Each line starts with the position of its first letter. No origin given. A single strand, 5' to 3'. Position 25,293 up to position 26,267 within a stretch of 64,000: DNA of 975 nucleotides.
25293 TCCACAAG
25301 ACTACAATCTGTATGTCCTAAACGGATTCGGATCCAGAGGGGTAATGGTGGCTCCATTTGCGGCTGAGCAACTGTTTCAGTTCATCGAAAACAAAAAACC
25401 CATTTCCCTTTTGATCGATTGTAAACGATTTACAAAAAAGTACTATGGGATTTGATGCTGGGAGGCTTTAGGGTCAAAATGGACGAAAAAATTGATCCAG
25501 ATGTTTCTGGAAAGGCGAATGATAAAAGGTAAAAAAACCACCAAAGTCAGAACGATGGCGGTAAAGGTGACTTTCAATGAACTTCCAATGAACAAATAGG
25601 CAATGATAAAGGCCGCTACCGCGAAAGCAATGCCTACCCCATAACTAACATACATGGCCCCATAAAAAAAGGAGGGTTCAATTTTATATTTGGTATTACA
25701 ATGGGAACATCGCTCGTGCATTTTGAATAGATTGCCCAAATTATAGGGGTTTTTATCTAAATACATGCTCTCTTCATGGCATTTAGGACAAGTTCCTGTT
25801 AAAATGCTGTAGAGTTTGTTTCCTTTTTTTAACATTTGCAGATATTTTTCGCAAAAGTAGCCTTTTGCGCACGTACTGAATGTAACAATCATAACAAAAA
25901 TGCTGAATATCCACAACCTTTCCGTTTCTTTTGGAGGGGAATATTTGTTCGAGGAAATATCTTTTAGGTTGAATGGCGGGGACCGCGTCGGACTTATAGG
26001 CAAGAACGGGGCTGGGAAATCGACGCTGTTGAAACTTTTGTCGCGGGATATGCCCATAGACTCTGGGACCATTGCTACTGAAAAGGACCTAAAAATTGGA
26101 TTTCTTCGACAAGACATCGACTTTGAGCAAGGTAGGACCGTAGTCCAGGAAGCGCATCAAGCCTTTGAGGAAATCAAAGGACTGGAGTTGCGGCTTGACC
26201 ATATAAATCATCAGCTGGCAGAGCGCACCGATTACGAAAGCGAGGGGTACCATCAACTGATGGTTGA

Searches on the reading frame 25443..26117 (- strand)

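Call 10: search_protein_families(library=pfam, proteins=[window:25443-26117:-])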
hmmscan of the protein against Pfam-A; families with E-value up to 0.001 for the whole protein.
window:25443-26117:- (224 aa): 1 family
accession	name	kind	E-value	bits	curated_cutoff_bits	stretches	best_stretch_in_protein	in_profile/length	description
PF06170.17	DUF983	-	1.5e-07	32.1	22.6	1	130-209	4-82/85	Protein of unknown function (DUF983)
